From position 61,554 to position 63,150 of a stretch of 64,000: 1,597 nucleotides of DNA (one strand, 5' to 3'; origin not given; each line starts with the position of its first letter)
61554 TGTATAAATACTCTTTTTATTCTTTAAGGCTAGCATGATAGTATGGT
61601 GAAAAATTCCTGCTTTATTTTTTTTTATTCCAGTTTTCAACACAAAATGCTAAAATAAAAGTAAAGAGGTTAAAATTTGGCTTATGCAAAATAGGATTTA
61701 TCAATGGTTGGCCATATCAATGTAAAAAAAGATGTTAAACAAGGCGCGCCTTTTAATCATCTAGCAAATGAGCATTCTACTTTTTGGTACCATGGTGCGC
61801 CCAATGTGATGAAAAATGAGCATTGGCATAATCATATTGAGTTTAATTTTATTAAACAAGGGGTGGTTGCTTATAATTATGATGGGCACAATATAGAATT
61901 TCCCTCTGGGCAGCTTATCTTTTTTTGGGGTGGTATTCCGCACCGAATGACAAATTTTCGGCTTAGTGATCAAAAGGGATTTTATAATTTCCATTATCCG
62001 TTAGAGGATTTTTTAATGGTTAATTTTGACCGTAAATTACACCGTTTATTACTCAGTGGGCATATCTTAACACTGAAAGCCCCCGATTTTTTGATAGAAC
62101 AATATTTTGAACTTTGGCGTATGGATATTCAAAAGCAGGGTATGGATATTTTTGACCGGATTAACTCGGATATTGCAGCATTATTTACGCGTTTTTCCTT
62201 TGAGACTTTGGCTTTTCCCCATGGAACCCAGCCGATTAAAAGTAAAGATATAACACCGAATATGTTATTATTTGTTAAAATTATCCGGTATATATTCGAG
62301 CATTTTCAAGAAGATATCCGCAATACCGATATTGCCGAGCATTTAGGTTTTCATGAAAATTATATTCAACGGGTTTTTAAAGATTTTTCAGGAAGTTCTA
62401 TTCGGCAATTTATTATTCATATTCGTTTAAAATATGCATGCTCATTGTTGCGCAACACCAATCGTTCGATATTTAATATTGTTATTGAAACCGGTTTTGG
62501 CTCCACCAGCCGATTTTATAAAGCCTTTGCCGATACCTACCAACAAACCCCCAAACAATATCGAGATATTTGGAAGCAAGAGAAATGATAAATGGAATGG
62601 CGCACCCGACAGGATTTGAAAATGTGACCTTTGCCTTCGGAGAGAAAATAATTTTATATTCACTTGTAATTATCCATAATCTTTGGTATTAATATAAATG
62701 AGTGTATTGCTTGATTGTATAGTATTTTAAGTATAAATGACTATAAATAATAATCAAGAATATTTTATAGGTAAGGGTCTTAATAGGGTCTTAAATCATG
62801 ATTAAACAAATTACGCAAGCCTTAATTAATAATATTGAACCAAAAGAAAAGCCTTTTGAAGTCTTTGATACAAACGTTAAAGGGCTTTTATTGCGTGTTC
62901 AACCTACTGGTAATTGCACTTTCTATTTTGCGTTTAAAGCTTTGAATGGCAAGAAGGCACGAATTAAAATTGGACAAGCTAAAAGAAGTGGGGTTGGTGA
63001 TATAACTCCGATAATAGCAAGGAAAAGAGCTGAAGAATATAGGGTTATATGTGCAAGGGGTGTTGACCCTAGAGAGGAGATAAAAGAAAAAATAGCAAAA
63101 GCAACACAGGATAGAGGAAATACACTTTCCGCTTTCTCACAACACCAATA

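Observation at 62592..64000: Left boundary of an integrated mobile element: tRNA 3'-end fragment (att) plus P4-type integrase running off the window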

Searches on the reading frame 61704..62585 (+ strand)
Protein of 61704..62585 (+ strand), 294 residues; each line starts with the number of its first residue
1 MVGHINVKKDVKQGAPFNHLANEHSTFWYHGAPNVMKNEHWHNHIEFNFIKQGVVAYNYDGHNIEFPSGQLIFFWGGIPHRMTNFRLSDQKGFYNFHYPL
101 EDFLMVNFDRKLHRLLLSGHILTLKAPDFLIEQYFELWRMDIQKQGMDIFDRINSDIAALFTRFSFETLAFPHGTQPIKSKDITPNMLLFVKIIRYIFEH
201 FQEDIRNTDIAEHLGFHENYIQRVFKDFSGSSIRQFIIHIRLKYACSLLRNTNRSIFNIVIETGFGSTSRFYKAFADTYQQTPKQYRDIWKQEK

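Call 6: find_encoding_contigs(protein=window:61704-62585:+, flank=10000, max_places=10)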
Protein window:61704-62585:+ (294 aa): 4 contigs read that carry it; 3 places shown.
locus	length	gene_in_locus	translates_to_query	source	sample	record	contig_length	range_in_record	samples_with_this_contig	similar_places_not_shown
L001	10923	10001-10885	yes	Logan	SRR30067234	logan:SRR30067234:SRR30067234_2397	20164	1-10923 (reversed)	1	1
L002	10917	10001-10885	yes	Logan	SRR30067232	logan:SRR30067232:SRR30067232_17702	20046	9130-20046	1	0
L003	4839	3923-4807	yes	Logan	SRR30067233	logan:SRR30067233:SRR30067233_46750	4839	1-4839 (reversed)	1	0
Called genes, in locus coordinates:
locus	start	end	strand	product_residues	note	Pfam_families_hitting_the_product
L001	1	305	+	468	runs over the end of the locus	PF03060:NMO (weak)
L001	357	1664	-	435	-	PF07690:MFS_1 (weak), PF12832:MFS_1_like, PF03825:Nuc_H_symport, PF12832:MFS_1_like, PF07690:MFS_1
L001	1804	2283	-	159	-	PF02870:Methyltransf_1N (faint), PF01035:DNA_binding_1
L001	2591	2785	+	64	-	PF01632:Ribosomal_L35p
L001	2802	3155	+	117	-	PF00453:Ribosomal_L20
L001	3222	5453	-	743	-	PF02837:Glyco_hydro_2_N, PF22666:Glyco_hydro_2_N2, PF00703:Glyco_hydro_2, PF02836:Glyco_hydro_2_C, PF18565:Glyco_hydro2_C5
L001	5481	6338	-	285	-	PF00528:BPD_transp_1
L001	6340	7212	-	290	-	PF00528:BPD_transp_1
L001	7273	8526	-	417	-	PF01547:SBP_bac_1, PF13416:SBP_bac_8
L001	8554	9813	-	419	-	PF01547:SBP_bac_1, PF13416:SBP_bac_8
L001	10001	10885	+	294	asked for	PF07883:Cupin_2 (weak), PF12833:HTH_18, PF00165:HTH_AraC (weak)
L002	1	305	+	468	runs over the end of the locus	PF03060:NMO (weak)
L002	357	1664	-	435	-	PF07690:MFS_1 (weak), PF12832:MFS_1_like, PF03825:Nuc_H_symport, PF12832:MFS_1_like, PF07690:MFS_1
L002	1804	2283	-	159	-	PF02870:Methyltransf_1N (faint), PF01035:DNA_binding_1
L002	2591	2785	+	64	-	PF01632:Ribosomal_L35p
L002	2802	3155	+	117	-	PF00453:Ribosomal_L20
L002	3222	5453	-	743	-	PF02837:Glyco_hydro_2_N, PF22666:Glyco_hydro_2_N2, PF00703:Glyco_hydro_2, PF02836:Glyco_hydro_2_C, PF18565:Glyco_hydro2_C5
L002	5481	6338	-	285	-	PF00528:BPD_transp_1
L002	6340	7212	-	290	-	PF00528:BPD_transp_1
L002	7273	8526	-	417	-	PF01547:SBP_bac_1, PF13416:SBP_bac_8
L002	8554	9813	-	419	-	PF01547:SBP_bac_1, PF13416:SBP_bac_8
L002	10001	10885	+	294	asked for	PF07883:Cupin_2 (weak), PF12833:HTH_18, PF00165:HTH_AraC (weak)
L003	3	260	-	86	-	?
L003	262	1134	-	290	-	PF00528:BPD_transp_1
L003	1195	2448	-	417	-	PF01547:SBP_bac_1, PF13416:SBP_bac_8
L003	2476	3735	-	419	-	PF01547:SBP_bac_1, PF13416:SBP_bac_8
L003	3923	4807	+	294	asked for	PF07883:Cupin_2 (weak), PF12833:HTH_18, PF00165:HTH_AraC (weak)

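Call 7: search_protein_families(library=pfam, proteins=[window:61704-62585:+], max_evalue=0.01)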
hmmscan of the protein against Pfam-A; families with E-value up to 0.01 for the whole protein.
window:61704-62585:+ (294 aa): 4 families
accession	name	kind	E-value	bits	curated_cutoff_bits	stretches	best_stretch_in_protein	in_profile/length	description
PF12833.13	HTH_18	-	3.4e-19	69.4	33.6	1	210-288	1-79/80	Helix-turn-helix domain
PF00165.29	HTH_AraC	-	4.2e-12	46.3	26.6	2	249-287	1-41/42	Bacterial regulatory helix-turn-helix proteins, AraC family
PF07883.17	Cupin_2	-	1.2e-06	28.6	27.2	1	33-84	7-58/70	Cupin domain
PF02311.25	AraC_binding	-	0.0001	22.5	21.1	1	37-82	16-61/135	AraC-like ligand binding domain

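Call 32: find_homologous_proteins(query=window:61704-62585:+, max_evalue=1e-40)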
Query window:61704-62585:+ (294 aa): 10 proteins with E <= 1e-40 among 165 candidates.
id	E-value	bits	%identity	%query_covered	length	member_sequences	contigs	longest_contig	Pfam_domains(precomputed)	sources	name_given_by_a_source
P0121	2.1e-201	686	100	100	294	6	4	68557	PF12833.14,PF07883.18,PF00165.30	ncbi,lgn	ncbi:MAG: helix-turn-helix domain-containing protein [Alphaproteobacteria bacterium]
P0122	1.7e-140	486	74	98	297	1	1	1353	PF12833.14,PF07883.18,PF00165.30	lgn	-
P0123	2.7e-137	475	71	98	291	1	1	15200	PF12833.14,PF07883.18,PF00165.30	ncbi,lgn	-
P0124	7.4e-135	467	71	98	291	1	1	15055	PF12833.14,PF07883.18,PF00165.30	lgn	-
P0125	2.7e-133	462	70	98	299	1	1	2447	PF12833.14,PF00165.30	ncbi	-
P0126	2.4e-129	449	67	98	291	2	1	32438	PF12833.14,PF07883.18,PF00165.30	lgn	-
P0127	8.0e-125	434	66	98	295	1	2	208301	PF12833.14,PF00165.30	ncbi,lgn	-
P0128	7.9e-85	303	67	69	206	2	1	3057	PF12833.14,PF00165.30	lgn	-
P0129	1.8e-64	236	42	89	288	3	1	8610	PF12833.14,PF00165.30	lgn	-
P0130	1.7e-61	226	41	88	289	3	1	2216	PF12833.14,PF00165.30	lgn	-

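Call 33: find_encoding_contigs(protein=P0127, flank=10000, max_places=3)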
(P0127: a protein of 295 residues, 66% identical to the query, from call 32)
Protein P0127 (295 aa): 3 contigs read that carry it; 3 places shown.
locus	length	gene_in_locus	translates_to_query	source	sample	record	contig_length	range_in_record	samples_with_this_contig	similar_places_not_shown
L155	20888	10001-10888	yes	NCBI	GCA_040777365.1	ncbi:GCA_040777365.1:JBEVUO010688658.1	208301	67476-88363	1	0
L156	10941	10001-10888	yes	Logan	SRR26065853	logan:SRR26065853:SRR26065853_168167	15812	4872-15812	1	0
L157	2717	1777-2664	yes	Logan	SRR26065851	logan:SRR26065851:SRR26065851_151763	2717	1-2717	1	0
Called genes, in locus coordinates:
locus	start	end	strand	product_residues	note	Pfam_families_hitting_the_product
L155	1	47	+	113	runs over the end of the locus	-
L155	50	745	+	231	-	PF05164:ZapA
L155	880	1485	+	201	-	PF01812:5-FTHF_cyc-lig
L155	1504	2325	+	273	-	PF00149:Metallophos (weak), PF13277:YmdB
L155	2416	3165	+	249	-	PF20772:TACO1_YebC_N, PF01709:Transcrip_reg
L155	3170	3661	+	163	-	PF02075:RuvC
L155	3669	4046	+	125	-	PF04480:DUF559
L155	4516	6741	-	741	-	PF22666:Glyco_hydro_2_N2, PF02837:Glyco_hydro_2_N, PF00703:Glyco_hydro_2, PF02836:Glyco_hydro_2_C, PF18565:Glyco_hydro2_C5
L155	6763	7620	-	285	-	PF00528:BPD_transp_1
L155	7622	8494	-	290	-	PF00528:BPD_transp_1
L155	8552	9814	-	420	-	PF01547:SBP_bac_1, PF13416:SBP_bac_8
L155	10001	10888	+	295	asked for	PF00165:HTH_AraC (faint), PF12833:HTH_18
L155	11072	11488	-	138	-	PF01878:EVE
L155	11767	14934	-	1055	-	PF00989:PAS (faint), PF08448:PAS_4 (faint), PF13188:PAS_8 (faint), PF13426:PAS_9 (faint), PF02518:HATPase_c, PF00072:Response_reg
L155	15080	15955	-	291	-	PF17284:Spermine_synt_N, PF01564:Spermine_synth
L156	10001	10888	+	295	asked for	PF00165:HTH_AraC (faint), PF12833:HTH_18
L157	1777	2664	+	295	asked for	PF00165:HTH_AraC (faint), PF12833:HTH_18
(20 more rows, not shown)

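Call 34: find_encoding_contigs(protein=P0123, flank=10000, max_places=3)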
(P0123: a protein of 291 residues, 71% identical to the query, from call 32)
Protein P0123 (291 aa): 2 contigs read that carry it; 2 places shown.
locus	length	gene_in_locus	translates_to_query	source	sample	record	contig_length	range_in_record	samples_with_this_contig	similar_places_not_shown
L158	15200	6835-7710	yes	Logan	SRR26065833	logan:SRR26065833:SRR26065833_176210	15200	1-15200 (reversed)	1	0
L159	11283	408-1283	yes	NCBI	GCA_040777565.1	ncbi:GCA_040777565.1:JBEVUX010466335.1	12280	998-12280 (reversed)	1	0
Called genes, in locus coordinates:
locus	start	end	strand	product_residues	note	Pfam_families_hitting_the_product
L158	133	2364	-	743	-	PF22666:Glyco_hydro_2_N2, PF02837:Glyco_hydro_2_N, PF00703:Glyco_hydro_2, PF02836:Glyco_hydro_2_C, PF18565:Glyco_hydro2_C5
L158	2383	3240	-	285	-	PF00528:BPD_transp_1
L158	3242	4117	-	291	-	PF00528:BPD_transp_1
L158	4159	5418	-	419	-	PF01547:SBP_bac_1, PF13416:SBP_bac_8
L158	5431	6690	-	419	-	PF01547:SBP_bac_1, PF13416:SBP_bac_8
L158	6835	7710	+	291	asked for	PF07883:Cupin_2 (weak), PF12833:HTH_18, PF00165:HTH_AraC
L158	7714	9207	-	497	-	PF01970:TctA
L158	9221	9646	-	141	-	PF07331:TctB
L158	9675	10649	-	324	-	PF03401:TctC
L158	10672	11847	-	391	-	PF00155:Aminotran_1_2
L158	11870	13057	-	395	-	PF02746:MR_MLE_N, PF13378:MR_MLE_C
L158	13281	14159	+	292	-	PF00126:HTH_1, PF03466:LysR_substrate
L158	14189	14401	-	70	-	PF05901:Excalibur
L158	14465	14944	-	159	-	PF00383:dCMP_cyt_deam_1, PF14437:MafB19-deam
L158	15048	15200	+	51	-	?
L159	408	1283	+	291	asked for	PF07883:Cupin_2 (weak), PF12833:HTH_18, PF00165:HTH_AraC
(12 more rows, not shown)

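Call 35: find_encoding_contigs(protein=P0126, flank=10000, max_places=3)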
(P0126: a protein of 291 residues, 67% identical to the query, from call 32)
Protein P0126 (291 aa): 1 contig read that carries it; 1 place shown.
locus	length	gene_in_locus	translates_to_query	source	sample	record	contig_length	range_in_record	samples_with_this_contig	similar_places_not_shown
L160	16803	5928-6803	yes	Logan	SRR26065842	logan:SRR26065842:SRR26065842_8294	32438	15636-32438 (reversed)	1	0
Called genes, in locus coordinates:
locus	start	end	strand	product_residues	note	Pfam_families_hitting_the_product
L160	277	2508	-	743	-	PF02837:Glyco_hydro_2_N, PF22666:Glyco_hydro_2_N2 (weak), PF00703:Glyco_hydro_2, PF02836:Glyco_hydro_2_C, PF18565:Glyco_hydro2_C5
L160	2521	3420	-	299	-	PF00528:BPD_transp_1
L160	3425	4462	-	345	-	PF00528:BPD_transp_1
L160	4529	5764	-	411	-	PF01547:SBP_bac_1, PF13416:SBP_bac_8, PF13343:SBP_bac_6 (faint)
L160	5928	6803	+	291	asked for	PF07883:Cupin_2, PF12833:HTH_18, PF00165:HTH_AraC (weak)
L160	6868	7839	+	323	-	PF13406:SLT_2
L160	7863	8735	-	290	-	PF00892:EamA (faint)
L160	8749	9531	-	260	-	PF00950:ABC-3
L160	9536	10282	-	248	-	PF00005:ABC_tran, PF02463:SMC_N (faint), PF13304:AAA_21 (faint)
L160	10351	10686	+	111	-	PF01502:PRA-CH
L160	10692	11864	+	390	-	PF08238:Sel1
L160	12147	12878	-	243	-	PF07542:ATP12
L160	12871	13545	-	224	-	PF00702:Hydrolase, PF12710:HAD, PF13419:HAD_2, PF13242:Hydrolase_like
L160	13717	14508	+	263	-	PF00691:OmpA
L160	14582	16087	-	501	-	PF03023:MurJ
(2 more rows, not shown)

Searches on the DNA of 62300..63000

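Call 4: search_rna_families(source=window, start=62300, end=63000, threshold=evalue, max_evalue=10, show_alignments=3)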
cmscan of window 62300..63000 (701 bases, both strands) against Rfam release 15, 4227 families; matches with E-value up to 10: 2.
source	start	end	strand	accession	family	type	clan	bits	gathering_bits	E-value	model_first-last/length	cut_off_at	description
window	62829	62908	+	RF04053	mir-95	Gene; miRNA;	-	22.7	67.5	0.087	1-79/79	no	mir-95 microRNA precursor family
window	62821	62888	+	RF02844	RefA9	Gene; antisense;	-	18.6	49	3.8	1-64/64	no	Enterococcus sRNA A9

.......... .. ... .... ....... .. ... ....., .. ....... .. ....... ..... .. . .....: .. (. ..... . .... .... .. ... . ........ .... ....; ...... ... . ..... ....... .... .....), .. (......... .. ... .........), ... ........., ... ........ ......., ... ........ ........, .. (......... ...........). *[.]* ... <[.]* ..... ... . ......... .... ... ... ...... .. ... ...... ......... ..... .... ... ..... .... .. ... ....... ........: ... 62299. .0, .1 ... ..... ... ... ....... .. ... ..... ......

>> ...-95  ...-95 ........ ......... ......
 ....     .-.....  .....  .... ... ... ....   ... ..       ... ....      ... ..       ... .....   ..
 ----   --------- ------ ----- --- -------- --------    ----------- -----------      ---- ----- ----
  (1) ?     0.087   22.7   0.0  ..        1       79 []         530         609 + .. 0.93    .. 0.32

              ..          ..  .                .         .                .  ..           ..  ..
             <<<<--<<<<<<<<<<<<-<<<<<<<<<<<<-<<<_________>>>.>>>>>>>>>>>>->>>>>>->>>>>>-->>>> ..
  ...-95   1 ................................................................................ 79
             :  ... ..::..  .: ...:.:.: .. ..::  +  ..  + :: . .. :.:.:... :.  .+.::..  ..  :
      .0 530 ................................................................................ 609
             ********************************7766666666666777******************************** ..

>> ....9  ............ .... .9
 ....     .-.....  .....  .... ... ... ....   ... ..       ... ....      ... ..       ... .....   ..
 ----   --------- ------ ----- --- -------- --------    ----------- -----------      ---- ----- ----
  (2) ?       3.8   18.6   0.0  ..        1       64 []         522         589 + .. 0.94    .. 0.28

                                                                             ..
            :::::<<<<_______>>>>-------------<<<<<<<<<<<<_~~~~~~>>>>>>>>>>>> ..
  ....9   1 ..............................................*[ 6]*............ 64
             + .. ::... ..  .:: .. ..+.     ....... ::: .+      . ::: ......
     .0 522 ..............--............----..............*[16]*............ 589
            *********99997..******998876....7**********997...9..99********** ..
